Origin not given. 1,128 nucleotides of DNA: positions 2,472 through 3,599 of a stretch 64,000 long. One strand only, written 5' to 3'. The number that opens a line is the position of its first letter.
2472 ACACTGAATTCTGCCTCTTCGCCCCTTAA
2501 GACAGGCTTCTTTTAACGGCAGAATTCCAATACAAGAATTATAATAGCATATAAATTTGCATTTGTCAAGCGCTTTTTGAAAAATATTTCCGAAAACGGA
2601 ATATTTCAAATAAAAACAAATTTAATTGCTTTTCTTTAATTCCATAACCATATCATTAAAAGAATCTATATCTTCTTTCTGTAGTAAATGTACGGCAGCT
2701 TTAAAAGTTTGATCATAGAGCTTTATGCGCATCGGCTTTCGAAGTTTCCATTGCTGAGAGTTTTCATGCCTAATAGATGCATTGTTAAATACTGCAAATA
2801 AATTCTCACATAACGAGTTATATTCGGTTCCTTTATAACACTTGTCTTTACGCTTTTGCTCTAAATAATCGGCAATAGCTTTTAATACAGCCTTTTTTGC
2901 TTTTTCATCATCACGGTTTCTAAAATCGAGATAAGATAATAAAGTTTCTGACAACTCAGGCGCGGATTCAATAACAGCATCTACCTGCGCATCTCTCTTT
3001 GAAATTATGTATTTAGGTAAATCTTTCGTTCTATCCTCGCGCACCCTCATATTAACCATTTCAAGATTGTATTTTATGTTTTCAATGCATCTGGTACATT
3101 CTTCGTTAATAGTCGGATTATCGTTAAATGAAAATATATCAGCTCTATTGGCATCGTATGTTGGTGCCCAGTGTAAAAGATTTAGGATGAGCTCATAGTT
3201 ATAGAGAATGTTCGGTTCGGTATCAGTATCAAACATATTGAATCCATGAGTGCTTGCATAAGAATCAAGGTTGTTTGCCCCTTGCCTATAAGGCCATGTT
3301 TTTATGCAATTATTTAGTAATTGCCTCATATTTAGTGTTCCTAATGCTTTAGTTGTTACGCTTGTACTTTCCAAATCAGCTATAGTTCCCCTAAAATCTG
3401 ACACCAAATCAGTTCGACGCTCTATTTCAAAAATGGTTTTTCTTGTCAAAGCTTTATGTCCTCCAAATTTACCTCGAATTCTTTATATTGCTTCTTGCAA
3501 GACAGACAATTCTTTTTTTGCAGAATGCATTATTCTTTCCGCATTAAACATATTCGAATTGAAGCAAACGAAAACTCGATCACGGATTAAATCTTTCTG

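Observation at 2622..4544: AbiH-like gene paired with an uncharacterised 275-aa partner: a candidate two-gene abortive-infection module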

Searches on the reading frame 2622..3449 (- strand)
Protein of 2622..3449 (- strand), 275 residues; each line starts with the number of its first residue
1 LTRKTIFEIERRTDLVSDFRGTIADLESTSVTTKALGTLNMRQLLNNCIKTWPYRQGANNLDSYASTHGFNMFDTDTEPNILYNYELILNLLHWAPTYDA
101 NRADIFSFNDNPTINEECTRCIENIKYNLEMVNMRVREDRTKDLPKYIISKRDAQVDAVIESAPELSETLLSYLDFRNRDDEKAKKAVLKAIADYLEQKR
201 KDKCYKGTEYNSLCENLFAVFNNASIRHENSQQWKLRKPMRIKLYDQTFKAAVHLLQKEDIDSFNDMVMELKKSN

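Call 3: search_protein_families(library=pfam, proteins=[window:2622-3449:-], max_evalue=1)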
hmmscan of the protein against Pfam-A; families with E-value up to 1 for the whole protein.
window:2622-3449:- (275 aa): 1 family
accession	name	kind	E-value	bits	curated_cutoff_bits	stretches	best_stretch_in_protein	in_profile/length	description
PF06242.16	TrcR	-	0.12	12.9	22.2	1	114-169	27-87/139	Transcriptional cell cycle regulator TrcR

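Call 4: search_protein_families(library=padloc, proteins=[window:2622-3449:-], max_evalue=1)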
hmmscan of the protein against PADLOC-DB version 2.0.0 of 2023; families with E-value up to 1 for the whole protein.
window:2622-3449:- (275 aa): 0 families

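Call 5: search_protein_families(library=ncbifam, proteins=[window:2622-3449:-], max_evalue=1)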
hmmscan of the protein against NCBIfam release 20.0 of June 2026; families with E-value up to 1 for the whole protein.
window:2622-3449:- (275 aa): 0 families

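Call 6: search_protein_families(library=phrogs, proteins=[window:2622-3449:-], max_evalue=1)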
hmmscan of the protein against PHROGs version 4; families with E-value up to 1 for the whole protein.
window:2622-3449:- (275 aa): 3 families
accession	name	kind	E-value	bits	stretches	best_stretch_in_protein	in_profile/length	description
phrog_20667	-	unknown function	0.0015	19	1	173-258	186-270/274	-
phrog_368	-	unknown function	0.044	14.7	1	122-202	152-236/239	-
phrog_4231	-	unknown function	0.13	13.7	1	120-153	51-82/88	-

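Call 7: search_solved_structures(query=window:2622-3449:-, max_evalue=10)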
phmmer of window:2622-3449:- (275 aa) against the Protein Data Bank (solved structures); distinct sequences matched with E-value up to 10: 1.
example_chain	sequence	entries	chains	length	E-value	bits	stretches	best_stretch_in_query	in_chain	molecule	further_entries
3hxk_A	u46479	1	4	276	1.4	11.4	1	205-239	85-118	Sugar hydrolase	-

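Call 9: find_homologous_proteins(query=window:2622-3449:-, max_evalue=0.001)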
Query window:2622-3449:- (275 aa): 106 proteins with E <= 0.001 among 382 candidates.
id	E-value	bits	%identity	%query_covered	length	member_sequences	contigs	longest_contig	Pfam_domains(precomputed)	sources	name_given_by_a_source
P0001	3.4e-154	530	100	85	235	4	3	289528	-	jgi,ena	-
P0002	1.2e-134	466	75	99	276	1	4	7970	-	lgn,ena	-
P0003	1.4e-134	465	74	99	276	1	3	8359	-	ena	-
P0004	1.7e-134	465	74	99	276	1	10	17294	-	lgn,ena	-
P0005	1.9e-134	465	75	99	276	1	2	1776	-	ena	-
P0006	2.1e-134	465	75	99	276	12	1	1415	-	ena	-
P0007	3.5e-134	464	75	99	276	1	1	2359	-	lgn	-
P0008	3.7e-134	464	74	99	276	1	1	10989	-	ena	-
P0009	4.3e-134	464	74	99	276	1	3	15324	-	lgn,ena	-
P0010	9.7e-134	463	74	99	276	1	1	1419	-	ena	-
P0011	5.8e-133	460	74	99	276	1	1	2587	-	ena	-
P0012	9.9e-132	456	74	99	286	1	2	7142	-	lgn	-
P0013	1.1e-131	456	74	99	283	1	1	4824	-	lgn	-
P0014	1.3e-131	456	74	99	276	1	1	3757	-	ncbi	-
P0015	5.8e-131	454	72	99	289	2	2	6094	-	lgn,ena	-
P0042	8.8e-120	417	68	99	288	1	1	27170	-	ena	-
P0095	8.7e-66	240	45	98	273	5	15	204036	-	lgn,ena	-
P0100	1.2e-61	226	44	95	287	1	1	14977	-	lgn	-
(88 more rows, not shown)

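Call 11: find_encoding_contigs(protein=P0095, flank=6000, max_places=4)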
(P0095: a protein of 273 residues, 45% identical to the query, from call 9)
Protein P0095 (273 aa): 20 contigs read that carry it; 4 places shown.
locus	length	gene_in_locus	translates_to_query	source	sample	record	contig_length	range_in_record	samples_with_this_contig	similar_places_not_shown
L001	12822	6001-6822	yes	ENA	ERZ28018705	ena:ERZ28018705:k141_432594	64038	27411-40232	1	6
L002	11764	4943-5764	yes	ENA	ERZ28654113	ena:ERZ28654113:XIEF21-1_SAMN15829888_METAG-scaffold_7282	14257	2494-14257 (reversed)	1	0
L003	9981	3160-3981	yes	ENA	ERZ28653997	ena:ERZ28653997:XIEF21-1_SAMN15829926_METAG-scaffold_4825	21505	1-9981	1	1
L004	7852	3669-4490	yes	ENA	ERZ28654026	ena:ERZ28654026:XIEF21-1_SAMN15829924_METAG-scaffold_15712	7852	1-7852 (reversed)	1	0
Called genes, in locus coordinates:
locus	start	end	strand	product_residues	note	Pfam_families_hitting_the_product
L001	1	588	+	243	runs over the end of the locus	PF02698:DUF218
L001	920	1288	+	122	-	-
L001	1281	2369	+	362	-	PF01381:HTH_3, PF06114:Peptidase_M78 (faint)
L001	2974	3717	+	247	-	PF00753:Lactamase_B (weak)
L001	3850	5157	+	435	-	PF01041:DegT_DnrJ_EryC1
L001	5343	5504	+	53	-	-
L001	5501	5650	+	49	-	PF00535:Glycos_transf_2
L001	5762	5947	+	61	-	-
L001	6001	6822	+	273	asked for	-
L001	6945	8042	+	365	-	PF01073:3Beta_HSD, PF01370:Epimerase, PF02719:Polysacc_synt_2 (weak), PF16363:GDP_Man_Dehyd, PF01370:Epimerase, PF16363:GDP_Man_Dehyd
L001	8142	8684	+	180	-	-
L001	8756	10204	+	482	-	-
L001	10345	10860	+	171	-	-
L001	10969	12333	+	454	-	PF02463:SMC_N (faint), PF13175:AAA_15, PF13476:AAA_23 (faint), PF13304:AAA_21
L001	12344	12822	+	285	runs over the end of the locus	PF14491:DUF4435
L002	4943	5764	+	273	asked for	-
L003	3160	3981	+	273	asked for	-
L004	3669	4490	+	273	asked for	-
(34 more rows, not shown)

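Call 12: find_encoding_contigs(protein=P0042, flank=6000, max_places=3)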
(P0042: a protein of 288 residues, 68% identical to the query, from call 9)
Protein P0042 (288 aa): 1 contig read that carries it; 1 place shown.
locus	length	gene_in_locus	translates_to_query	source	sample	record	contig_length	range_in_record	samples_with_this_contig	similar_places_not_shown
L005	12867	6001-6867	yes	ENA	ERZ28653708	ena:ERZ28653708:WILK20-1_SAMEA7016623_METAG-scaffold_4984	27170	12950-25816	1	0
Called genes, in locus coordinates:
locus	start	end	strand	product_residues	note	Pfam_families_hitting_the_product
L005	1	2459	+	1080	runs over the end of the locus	-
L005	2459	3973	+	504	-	PF12161:HsdM_N, PF02384:N6_Mtase, PF01170:UPF0020 (faint), PF07669:Eco57I (faint)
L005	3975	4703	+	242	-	PF09509:Hypoth_Ymh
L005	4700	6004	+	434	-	PF01420:Methylase_S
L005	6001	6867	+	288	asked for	-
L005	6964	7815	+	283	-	PF14355:Abi_C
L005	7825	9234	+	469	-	PF02463:SMC_N, PF13175:AAA_15, PF13304:AAA_21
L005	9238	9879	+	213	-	-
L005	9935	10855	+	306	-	PF14253:AbiH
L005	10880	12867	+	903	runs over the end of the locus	PF13086:AAA_11 (faint), PF13245:AAA_19, PF13604:AAA_30, PF01443:Viral_helicase1, PF09848:SLFN-g3_helicase (weak), PF01443:Viral_helicase1 (weak), PF13538:UvrD_C_2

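Call 13: find_encoding_contigs(protein=P0100, flank=6000, max_places=3)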
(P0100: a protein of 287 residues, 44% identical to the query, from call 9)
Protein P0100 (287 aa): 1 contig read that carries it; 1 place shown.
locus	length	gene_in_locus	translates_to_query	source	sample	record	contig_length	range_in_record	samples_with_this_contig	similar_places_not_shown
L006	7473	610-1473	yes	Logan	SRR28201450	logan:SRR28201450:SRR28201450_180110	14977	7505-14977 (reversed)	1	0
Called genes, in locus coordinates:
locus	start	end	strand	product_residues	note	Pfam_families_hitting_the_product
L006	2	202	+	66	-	?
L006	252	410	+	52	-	-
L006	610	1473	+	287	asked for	-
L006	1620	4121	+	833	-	PF24391:HD-CE, PF13589:HATPase_c_3 (weak)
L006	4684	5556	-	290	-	-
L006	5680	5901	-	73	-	PF09954:DUF2188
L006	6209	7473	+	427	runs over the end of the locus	PF02463:SMC_N (weak), PF13175:AAA_15 (faint), PF13304:AAA_21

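Call 17: find_related_loci(query=A1, collection=genome_contigs, flank=10000)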
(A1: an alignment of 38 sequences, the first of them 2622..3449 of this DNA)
Query A1 (275 aa) in genome_contigs; peptide patterns used: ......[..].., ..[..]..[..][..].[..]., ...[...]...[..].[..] (x = any residue, [..] = any of these).
86 stretches matched a pattern; 7 encode a relative of the query (tblastn E <= 1e-3); 7 distinct loci.
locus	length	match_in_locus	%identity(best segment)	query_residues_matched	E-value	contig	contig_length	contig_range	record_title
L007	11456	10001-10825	100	1-275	0e+0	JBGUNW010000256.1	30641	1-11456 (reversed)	MAG: Eubacteriales bacterium isolate ruminal_MAG_200 ruminal_MAG_200_contig_0256, whole genome shotgun sequence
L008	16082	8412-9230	56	2-273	1e-100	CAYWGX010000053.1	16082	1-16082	MAG TPA_asm: uncultured Leptolinea sp. isolate SRP278969_co1_434 genome assembly, contig: NODE_4682_length_16082_cov_15.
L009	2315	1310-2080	41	5-261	8e-52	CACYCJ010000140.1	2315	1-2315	MAG: uncultured Lachnospiraceae bacterium isolate RUG11815 genome assembly, contig: RUG11815_asm_140, whole genome shotg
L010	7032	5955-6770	37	5-275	1e-50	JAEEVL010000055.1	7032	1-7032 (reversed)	MAG: Ruminococcus sp. isolate Tb.RUG.452 NODE_49292_length_7032_cov_1.859812, whole genome shotgun sequence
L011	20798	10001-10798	38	5-272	9e-50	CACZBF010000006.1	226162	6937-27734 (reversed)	MAG: uncultured Lachnospiraceae bacterium isolate RUG12461 genome assembly, contig: RUG12461_asm_6, whole genome shotgun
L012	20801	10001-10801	35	5-272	1e-43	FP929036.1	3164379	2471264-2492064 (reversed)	Butyrivibrio fibrisolvens 16/4 draft genome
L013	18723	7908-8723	36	3-272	2e-42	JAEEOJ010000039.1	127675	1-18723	MAG: Lachnospiraceae bacterium isolate Tb.RUG.284 NODE_1315203_length_127675_cov_2.505966, whole genome shotgun sequence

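Call 18: find_related_loci(query=A1, collection=metagenome_contigs, flank=8000)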
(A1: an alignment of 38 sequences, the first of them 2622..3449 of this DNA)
Query A1 (275 aa) in metagenome_contigs; peptide patterns used: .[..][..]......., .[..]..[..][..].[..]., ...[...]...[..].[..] (x = any residue, [..] = any of these).
308 stretches matched a pattern; 50 encode a relative of the query (tblastn E <= 1e-3); 50 distinct loci.
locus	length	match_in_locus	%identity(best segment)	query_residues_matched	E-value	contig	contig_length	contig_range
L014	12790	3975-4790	72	2-273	9e-136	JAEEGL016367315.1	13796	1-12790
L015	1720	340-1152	72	3-273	6e-140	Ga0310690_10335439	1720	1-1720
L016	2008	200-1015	69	2-273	1e-138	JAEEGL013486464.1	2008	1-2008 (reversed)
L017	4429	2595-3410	68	2-273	2e-130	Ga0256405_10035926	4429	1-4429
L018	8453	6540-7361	66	3-273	9e-125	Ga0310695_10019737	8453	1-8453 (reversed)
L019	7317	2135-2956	66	3-273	2e-118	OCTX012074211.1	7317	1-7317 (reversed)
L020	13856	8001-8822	66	3-273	2e-117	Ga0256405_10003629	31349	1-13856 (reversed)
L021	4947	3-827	52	3-275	6e-86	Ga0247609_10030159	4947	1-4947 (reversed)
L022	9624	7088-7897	45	5-275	2e-74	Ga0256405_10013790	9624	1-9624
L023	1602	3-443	78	127-273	2e-78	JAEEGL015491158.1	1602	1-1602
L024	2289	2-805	45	7-272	3e-73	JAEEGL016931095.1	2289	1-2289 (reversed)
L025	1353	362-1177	43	4-273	5e-72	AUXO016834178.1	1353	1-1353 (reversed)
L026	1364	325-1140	42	3-275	2e-72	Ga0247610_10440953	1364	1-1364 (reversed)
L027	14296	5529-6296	40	4-257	9e-52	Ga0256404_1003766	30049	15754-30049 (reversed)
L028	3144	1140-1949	38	1-268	5e-52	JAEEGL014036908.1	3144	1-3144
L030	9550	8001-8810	37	1-268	2e-49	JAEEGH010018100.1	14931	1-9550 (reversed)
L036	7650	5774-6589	36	2-272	4e-46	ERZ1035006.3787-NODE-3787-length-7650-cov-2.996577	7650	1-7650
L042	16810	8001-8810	35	5-273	5e-42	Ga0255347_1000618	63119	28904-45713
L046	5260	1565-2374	35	5-273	2e-41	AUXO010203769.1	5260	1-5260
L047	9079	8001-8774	35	2-264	7e-38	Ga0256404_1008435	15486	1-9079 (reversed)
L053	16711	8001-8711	32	4-263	2e-28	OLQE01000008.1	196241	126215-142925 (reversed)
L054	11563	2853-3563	32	4-263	8e-28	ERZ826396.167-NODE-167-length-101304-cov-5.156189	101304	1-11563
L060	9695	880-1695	37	5-275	7e-50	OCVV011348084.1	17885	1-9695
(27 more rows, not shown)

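Call 19: find_related_loci(query=A1, collection=viral_contigs, flank=8000)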
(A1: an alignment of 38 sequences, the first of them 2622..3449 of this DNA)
Query A1 (275 aa) in viral_contigs; peptide patterns used: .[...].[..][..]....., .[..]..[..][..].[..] (x = any residue, [..] = any of these).
90 stretches matched a pattern; 1 encode a relative of the query (tblastn E <= 1e-3); 1 distinct loci.
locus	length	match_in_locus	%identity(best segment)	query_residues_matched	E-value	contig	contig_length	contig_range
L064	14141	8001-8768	28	4-261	4e-18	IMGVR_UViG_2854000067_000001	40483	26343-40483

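Call 24: predict_structure(alignment_id=A1)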
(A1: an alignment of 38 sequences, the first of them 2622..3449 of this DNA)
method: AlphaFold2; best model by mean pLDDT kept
length: 275 residues; sequences in the alignment: 38
mean_pLDDT: 88.2   pTM: 0.81
mean pLDDT of the five models: 88.2, 87.7, 87.0, 86.1, 84.7
residues with pLDDT >= 90: 162; 70-90: 94; 50-70: 15; < 50: 4
segments of 3 or more residues with pLDDT < 50: 1-4
pLDDT, mean of each block of 10 residues (from residue 1): 52 83 94 89 95 92 93 86 96 94 70 92 94 90 89 88 88 92 94 92 89 94 84 87 94 88 87 84
secondary structure, 60 per line:
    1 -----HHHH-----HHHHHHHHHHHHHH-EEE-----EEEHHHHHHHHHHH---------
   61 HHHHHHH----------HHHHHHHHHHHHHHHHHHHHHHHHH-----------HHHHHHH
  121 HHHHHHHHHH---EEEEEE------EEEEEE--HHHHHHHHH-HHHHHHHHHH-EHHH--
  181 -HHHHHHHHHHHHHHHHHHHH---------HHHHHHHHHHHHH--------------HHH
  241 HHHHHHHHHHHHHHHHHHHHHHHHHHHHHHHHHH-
elements in order: H6-9 H15-28 E30-32 E38-40 H41-51 H61-67 H78-102 H114-130 E134-139 E146-151 H154-162 H164-173 H182-201 H211-223 H238-274

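Call 38: search_protein_families(library=pfam, proteins=[L017:1168-2577:+, L047:6440-7975:+, L020:1594-4830:+, L005:7816-9234:+, L014:4793-5779:+, L036:4376-5656:+, L054:1912-2511:+, L014:7202-7903:+, L011:8650-9759:+, L046:46-1509:+], max_evalue=0.01)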
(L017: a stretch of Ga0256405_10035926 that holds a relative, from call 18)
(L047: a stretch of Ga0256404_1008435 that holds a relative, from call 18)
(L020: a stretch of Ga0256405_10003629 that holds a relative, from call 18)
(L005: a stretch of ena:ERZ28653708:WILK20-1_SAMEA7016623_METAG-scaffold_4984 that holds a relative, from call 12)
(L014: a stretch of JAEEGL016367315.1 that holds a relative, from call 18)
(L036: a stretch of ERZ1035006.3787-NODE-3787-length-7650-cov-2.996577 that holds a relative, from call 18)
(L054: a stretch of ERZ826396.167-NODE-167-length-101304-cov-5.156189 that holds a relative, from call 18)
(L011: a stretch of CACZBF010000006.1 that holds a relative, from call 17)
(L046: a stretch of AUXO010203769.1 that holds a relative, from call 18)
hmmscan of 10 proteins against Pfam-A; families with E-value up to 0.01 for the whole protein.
L017:1168-2577:+ (469 aa): 1 family
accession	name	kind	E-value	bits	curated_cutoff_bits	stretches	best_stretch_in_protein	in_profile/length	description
PF01420.25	Methylase_S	-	1.6e-32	113.5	22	2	32-184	1-163/168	Type I restriction modification DNA specificity domain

L047:6440-7975:+ (511 aa): 4 families
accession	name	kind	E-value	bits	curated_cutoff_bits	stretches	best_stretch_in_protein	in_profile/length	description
PF02384.22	N6_Mtase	-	4.8e-68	230.2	20.4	1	160-472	3-306/311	N-6 DNA Methylase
PF12161.14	HsdM_N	-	1.1e-11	45.9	24.5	1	6-139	1-135/135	HsdM N-terminal domain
PF01170.24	UPF0020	-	1.3e-10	41.7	22.3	1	191-303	18-136/197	RMKL-like, methyltransferase domain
PF07669.17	Eco57I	-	3.8e-07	30.8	25.3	1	276-378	69-171/171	Eco57I restriction-modification methylase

L020:1594-4830:+ (1078 aa): 8 families
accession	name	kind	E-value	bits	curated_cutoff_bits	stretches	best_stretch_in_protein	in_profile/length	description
PF08463.15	EcoEI_R_C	-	1.5e-33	116.6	24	1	913-1074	1-163/163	EcoEI R protein C-terminal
PF04851.21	ResIII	-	2.9e-33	115.5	22.5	1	375-556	2-163/164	Type III restriction enzyme, res subunit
PF18766.7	SWI2_SNF2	-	1.5e-16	61.2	26.7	1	380-583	1-187/221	SWI2/SNF2 ATPase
PF00270.35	DEAD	-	1.6e-08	34.9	26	1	381-555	4-160/167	DEAD/DEAH box helicase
PF00271.37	Helicase_C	-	4e-07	30.7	23.5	1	652-764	7-108/110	Helicase conserved C-terminal domain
PF13643.11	DUF4145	-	9.8e-06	26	23.1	1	21-110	2-85/88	Domain of unknown function (DUF4145)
PF04313.20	HSDR_N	-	0.00012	22.5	25.1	1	191-312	3-187/198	Type I restriction enzyme R protein N terminus (HSDR_N)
PF00176.29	SNF2-rel_dom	-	0.0048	16.5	24.9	0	396-512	17-136/290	SNF2-related domain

L005:7816-9234:+ (472 aa): 5 families
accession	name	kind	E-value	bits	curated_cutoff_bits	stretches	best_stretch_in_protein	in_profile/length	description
PF02463.25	SMC_N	-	2.5e-19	70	40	1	6-382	2-204/220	RecF/RecN/SMC N terminal domain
PF13175.12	AAA_15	-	1.1e-15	58.6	32.1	2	4-58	1-54/374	AAA ATPase domain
PF13304.12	AAA_21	-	2e-15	58.1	27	2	272-380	184-303/304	AAA domain, putative AbiEii toxin, Type IV TA system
PF13476.12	AAA_23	-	0.00011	23.4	27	1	8-53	1-45/201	AAA domain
PF00005.33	ABC_tran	-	0.0052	17.8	25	0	19-54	3-38/137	ABC transporter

L014:4793-5779:+ (328 aa): 1 family
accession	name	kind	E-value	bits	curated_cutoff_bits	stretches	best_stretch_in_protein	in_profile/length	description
PF14253.11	AbiH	-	7.7e-51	174.1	30.9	1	14-297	1-259/260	Bacteriophage abortive infection AbiH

L036:4376-5656:+ (426 aa): 12 families
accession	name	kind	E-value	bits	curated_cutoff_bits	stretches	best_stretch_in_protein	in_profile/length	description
PF03721.20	UDPG_MGDP_dh_N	-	3.3e-32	112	27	1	17-184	1-181/187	UDP-glucose/GDP-mannose dehydrogenase family, NAD binding domain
PF00984.24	UDPG_MGDP_dh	-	2.1e-27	95.5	25.4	1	214-303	2-93/94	UDP-glucose/GDP-mannose dehydrogenase family, central domain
PF03720.21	UDPG_MGDP_dh_C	-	6.7e-13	49.3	30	1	337-415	1-82/103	UDP-glucose/GDP-mannose dehydrogenase family, UDP binding domain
PF01210.29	NAD_Gly3P_dh_N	-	3e-06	27.7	23.1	1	18-100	1-80/158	NAD-dependent glycerol-3-phosphate dehydrogenase N-terminus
PF02737.24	3HCDH_N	-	7.4e-06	26.4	22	1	18-110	1-99/180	3-hydroxyacyl-CoA dehydrogenase, NAD binding domain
PF02254.24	TrkA_N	-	0.00015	22.5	23.8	1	19-58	1-41/116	TrkA-N domain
PF02826.25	2-Hacid_dh_C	-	0.00029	20.7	25.1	0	15-104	35-106/178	D-isomer specific 2-hydroxyacid dehydrogenase, NAD binding domain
PF03807.23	F420_oxidored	-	0.00038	21.5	21.6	1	18-99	1-69/94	NADP oxidoreductase coenzyme F420-dependent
PF01118.30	Semialdhyde_dh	-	0.00086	20.1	26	1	18-102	1-79/121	Semialdehyde dehydrogenase, NAD binding domain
PF00056.29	Ldh_1_N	-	0.0027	18.2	27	1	17-128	1-113/141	lactate/malate dehydrogenase, NAD binding domain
PF02056.22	Glyco_hydro_4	-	0.0067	16.4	23.2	0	27-97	12-81/183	Family 4 glycosyl hydrolase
PF02558.23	ApbA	-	0.0081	16.2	22.2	0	19-98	1-75/150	Ketopantoate reductase PanE/ApbA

L054:1912-2511:+ (199 aa): 4 families
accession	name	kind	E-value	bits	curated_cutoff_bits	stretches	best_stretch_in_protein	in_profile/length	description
PF01381.28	HTH_3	-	3e-13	50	23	1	9-64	1-55/55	Helix-turn-helix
PF13443.12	HTH_26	-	5.6e-10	39.8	22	1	8-69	1-62/63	Cro/C1-type HTH DNA-binding domain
PF12844.13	HTH_19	-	2.3e-09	37.5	30.2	1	7-65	2-59/64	Helix-turn-helix domain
PF13560.12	HTH_31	-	0.0075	17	27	0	14-62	11-59/64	Helix-turn-helix domain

L014:7202-7903:+ (233 aa): 0 families

L011:8650-9759:+ (369 aa): 6 families
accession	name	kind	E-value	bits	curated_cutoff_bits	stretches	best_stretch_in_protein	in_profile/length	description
PF01370.27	Epimerase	-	1.8e-51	175.3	20.9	1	15-261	1-230/240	NAD dependent epimerase/dehydratase family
PF16363.11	GDP_Man_Dehyd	-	2.1e-48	165.9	27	1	16-352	1-331/332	GDP-mannose 4,6 dehydratase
PF04321.23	RmlD_sub_bind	-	2.8e-16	59.9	27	1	14-261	2-202/287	RmlD substrate binding domain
PF01073.25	3Beta_HSD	-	4.5e-12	46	22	1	16-249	1-222/280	3-beta hydroxysteroid dehydrogenase/isomerase family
PF02719.21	Polysacc_synt_2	-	2.4e-10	40.5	20.2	1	15-231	1-193/293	Polysaccharide biosynthesis protein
PF07993.18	NAD_binding_4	-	3.6e-07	30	20.1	1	17-246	1-252/258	Male sterility protein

L046:46-1509:+ (487 aa): 0 families
